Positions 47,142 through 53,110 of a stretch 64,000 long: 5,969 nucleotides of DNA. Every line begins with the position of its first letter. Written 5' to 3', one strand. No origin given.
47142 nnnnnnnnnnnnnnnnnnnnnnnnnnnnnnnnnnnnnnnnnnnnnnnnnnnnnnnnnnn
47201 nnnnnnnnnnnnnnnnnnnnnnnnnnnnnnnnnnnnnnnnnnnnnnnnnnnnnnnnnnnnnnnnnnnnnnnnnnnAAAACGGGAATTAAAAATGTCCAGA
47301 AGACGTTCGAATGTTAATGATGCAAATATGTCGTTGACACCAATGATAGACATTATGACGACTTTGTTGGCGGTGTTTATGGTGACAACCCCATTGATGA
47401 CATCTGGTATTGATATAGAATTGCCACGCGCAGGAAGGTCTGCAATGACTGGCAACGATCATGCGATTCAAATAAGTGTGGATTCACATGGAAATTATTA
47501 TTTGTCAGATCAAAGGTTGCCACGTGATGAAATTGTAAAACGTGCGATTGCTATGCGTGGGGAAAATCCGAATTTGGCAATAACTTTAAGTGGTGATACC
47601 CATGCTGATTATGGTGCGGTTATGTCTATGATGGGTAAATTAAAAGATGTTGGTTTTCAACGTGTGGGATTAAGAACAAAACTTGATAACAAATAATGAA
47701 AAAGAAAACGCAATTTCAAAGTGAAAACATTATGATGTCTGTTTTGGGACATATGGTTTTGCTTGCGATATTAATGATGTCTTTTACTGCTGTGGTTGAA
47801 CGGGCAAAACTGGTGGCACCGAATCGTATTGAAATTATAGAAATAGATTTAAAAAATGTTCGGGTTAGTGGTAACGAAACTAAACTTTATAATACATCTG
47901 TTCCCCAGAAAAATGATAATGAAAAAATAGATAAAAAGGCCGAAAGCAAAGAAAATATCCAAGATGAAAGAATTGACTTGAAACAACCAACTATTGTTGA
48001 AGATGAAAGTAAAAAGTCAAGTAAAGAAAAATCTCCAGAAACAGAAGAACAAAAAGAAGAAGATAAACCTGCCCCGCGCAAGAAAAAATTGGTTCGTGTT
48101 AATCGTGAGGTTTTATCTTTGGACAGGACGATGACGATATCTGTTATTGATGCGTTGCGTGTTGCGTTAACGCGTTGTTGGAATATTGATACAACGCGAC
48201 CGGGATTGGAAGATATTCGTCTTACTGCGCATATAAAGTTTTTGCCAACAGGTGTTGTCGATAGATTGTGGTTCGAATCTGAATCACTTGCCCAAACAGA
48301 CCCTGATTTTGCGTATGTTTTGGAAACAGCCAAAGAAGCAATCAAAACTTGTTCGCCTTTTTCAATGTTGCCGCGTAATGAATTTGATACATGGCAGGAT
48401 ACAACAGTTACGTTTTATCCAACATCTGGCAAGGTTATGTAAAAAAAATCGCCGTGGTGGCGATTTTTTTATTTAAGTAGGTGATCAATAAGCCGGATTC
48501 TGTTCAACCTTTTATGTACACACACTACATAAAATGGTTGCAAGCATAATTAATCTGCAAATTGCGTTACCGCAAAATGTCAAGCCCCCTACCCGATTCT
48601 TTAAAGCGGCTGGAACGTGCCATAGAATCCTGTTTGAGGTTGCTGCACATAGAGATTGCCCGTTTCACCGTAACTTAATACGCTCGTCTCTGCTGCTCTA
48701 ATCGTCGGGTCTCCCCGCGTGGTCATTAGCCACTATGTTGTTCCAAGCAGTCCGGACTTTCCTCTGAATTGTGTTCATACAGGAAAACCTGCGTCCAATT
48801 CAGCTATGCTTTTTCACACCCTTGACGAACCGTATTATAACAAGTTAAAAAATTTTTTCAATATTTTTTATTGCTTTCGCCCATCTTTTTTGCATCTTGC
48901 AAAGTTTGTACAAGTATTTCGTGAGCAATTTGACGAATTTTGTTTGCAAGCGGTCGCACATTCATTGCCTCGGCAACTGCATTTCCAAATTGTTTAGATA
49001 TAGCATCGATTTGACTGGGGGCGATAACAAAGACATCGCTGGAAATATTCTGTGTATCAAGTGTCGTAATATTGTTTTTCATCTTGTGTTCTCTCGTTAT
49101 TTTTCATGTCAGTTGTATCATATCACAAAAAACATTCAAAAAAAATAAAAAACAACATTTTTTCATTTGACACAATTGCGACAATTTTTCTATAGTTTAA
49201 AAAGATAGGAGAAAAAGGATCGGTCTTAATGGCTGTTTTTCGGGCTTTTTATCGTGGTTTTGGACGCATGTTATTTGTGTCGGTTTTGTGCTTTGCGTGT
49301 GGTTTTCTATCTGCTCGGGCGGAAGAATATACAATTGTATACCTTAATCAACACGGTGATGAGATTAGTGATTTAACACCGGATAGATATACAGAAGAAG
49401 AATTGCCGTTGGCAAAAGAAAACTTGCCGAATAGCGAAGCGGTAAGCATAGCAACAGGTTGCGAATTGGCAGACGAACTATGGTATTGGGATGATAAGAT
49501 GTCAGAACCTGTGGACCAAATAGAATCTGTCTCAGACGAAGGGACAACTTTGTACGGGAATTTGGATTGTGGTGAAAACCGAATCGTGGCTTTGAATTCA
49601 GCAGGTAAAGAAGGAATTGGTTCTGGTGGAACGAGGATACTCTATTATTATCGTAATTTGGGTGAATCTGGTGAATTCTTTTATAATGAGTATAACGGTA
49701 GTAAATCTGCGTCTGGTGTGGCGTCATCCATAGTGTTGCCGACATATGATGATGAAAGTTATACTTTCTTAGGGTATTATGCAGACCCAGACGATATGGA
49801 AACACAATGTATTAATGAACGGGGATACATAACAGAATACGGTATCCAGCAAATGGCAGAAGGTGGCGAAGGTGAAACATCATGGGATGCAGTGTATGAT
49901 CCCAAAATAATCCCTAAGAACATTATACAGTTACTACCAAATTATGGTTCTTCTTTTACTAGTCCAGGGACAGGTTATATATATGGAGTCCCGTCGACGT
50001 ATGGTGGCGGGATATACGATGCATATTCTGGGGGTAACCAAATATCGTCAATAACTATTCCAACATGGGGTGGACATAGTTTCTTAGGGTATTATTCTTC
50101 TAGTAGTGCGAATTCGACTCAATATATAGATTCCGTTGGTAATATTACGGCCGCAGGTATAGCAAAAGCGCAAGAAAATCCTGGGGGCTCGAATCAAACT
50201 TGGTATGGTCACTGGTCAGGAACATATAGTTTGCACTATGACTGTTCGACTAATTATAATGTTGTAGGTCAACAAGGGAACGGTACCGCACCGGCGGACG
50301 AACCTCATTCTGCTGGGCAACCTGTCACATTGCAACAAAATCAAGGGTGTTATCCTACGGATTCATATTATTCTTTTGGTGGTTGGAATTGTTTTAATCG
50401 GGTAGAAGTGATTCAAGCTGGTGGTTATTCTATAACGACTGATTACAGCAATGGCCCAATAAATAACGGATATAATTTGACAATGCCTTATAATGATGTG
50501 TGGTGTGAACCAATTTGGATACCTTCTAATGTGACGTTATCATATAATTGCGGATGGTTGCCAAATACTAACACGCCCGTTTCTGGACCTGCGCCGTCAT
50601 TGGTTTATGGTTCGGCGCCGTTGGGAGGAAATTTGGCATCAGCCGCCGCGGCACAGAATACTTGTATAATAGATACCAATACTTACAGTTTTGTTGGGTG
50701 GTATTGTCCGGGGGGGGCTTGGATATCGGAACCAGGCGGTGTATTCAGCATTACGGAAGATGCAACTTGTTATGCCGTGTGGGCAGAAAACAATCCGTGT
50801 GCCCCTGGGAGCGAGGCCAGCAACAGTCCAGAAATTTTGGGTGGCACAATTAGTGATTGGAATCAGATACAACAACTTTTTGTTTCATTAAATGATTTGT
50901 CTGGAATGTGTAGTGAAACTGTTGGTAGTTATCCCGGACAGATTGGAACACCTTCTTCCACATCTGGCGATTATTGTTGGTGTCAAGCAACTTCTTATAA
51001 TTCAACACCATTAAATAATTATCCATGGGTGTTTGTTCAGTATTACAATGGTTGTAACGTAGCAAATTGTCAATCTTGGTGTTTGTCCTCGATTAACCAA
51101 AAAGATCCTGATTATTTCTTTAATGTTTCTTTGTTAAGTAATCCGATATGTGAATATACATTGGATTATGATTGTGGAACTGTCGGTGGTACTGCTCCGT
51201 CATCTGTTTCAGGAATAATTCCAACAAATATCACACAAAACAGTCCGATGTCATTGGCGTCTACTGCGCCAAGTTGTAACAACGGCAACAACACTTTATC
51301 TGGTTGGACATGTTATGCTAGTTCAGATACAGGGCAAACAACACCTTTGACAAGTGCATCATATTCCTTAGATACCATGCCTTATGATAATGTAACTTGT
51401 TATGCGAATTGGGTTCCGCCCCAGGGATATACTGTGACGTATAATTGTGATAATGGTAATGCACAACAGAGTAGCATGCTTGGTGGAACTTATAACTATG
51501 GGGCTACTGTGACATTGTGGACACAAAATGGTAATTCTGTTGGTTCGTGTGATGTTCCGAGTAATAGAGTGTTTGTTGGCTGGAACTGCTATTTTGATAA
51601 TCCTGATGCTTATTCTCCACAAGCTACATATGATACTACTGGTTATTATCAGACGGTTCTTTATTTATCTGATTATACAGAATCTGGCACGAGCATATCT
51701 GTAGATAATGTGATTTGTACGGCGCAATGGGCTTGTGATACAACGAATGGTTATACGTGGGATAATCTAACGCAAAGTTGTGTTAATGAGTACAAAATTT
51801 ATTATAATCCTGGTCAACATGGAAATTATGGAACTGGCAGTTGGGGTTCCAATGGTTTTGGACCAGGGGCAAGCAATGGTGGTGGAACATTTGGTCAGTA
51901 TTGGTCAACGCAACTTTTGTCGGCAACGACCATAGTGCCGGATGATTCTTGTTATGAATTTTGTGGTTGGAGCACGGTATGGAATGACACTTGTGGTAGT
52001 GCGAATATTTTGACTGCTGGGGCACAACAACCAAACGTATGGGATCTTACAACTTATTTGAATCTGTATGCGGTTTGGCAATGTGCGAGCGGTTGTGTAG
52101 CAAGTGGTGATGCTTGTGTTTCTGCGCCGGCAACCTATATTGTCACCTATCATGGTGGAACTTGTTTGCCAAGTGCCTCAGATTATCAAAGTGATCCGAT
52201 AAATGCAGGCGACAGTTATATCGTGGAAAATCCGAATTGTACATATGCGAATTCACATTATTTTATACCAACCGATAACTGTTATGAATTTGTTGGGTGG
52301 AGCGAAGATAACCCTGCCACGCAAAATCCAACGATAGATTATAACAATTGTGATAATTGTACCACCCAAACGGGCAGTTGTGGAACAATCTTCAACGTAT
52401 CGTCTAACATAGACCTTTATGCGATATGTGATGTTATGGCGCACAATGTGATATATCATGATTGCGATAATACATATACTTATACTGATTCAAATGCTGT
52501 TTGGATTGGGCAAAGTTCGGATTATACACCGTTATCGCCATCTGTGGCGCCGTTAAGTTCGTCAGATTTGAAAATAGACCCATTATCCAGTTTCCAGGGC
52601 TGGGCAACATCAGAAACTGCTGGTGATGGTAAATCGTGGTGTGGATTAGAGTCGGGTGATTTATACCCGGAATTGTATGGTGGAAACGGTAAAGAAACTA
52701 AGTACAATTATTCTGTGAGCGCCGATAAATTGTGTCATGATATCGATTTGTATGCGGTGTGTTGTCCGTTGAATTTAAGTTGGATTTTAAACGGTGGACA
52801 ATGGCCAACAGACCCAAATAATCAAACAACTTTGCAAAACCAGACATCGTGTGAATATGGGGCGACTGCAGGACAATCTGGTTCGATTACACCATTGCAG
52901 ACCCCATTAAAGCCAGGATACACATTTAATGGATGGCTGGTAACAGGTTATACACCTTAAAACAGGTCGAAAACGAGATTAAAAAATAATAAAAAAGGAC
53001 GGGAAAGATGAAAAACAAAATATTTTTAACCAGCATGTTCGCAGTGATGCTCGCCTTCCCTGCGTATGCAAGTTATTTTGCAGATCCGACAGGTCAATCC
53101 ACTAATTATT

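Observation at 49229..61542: Three-gene operon of giant secreted proteins (1243, 325 and 2493 aa) built from about 40 cysteine-stapled Listeria-Bacteroides-type repeats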

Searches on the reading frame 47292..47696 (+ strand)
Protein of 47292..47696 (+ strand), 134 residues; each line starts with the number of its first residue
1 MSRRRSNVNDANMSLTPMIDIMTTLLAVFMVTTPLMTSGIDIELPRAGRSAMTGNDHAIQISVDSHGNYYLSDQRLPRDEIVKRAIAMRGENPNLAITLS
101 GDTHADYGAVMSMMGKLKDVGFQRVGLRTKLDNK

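Call 69: search_protein_families(library=pfam, proteins=[window:47292-47696:+], max_evalue=0.001)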
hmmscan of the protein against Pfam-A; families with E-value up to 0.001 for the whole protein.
window:47292-47696:+ (134 aa): 1 family
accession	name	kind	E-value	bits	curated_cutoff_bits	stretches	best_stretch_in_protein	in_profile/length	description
PF02472.21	ExbD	-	2.1e-24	86.5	25.4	1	9-130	4-126/128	Biopolymer transport protein ExbD/TolR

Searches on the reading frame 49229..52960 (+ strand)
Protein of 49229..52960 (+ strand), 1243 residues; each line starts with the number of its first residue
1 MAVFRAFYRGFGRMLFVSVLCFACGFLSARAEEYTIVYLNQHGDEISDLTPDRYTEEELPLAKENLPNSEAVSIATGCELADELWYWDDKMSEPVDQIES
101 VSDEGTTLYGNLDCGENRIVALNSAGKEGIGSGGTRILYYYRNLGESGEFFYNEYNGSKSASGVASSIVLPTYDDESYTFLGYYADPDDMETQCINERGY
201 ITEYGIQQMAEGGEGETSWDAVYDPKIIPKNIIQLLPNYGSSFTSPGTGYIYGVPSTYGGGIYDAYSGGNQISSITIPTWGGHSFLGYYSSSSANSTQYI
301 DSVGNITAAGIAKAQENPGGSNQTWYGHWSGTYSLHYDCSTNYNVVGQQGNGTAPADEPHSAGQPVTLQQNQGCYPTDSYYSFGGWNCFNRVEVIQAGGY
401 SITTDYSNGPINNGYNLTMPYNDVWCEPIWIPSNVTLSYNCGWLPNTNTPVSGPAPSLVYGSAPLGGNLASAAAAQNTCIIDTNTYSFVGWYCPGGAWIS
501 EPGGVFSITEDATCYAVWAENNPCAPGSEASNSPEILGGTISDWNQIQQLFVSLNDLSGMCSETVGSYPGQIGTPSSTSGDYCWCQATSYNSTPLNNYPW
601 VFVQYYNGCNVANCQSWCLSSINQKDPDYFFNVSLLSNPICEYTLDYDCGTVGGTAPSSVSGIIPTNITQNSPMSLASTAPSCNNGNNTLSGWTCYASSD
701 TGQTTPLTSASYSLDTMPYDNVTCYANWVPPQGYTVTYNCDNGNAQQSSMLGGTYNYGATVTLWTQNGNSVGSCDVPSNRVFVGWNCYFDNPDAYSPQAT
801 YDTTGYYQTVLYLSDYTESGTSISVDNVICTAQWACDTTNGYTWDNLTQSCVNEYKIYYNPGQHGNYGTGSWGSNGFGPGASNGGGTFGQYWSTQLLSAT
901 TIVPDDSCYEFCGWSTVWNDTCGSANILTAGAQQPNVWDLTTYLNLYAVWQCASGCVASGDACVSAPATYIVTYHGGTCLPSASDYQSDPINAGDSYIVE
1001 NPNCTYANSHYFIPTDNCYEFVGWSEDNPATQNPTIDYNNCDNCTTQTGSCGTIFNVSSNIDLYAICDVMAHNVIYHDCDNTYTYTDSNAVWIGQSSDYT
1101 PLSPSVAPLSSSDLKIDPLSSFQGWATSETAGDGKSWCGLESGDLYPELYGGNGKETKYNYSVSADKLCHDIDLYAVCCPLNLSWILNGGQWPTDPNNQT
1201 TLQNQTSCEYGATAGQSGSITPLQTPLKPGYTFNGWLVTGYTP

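Call 3: search_protein_families(library=pfam, proteins=[window:49229-52960:+], max_evalue=1)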
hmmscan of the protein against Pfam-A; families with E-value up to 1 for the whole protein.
window:49229-52960:+ (1243 aa): 2 families
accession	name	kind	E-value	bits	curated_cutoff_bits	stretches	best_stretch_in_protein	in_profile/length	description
PF09479.16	Flg_new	-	0.0012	19.4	27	1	1206-1236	14-38/65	Listeria-Bacteroides repeat domain (List_Bact_rpt)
PF19407.5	DUF5979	-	0.041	15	25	0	729-806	16-80/104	Domain of unknown function (DUF5979)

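Call 4: search_protein_families(library=ncbifam, proteins=[window:49229-52960:+], max_evalue=1)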
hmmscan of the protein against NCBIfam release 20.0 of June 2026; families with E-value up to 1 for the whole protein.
window:49229-52960:+ (1243 aa): 0 families

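Call 18: list_cluster_members(proteins=[window:49229-52960:+, window:53008-53985:+, window:54061-61542:+])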
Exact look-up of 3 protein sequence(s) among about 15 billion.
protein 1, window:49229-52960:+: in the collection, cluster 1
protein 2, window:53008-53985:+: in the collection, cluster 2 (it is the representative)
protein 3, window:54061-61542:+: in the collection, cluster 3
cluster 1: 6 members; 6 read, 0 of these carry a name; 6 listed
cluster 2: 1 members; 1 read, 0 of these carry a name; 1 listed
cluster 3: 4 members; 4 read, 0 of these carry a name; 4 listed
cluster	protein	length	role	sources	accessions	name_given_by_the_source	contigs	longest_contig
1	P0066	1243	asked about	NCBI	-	-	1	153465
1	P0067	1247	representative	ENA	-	-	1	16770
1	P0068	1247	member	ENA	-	-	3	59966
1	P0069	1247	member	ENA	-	-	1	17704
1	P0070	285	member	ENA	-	-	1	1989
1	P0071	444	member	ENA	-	-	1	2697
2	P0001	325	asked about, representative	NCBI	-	-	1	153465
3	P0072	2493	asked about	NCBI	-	-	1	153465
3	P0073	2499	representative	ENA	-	-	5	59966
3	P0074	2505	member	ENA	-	-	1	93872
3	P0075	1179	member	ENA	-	-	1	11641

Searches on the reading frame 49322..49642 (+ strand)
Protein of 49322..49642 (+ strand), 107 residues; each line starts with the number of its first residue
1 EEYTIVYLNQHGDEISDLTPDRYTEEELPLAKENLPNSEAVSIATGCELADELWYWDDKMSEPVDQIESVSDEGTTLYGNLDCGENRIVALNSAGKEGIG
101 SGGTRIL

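Call 67: search_protein_families(library=pfam, proteins=[window:49322-49642:+], max_evalue=1)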
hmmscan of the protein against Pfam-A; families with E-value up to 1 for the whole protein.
seq(107 aa): 0 families

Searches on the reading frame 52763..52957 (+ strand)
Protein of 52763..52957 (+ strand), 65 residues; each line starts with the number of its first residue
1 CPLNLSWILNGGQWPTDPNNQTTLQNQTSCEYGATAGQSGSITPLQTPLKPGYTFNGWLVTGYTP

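Call 25: search_protein_families(library=pfam, proteins=[window:52763-52957:+], max_evalue=10)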
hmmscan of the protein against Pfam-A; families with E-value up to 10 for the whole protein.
seq(65 aa): 1 family
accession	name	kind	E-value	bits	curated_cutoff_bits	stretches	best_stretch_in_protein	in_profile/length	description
PF09479.16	Flg_new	-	0.00063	20.3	27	1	26-58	12-38/65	Listeria-Bacteroides repeat domain (List_Bact_rpt)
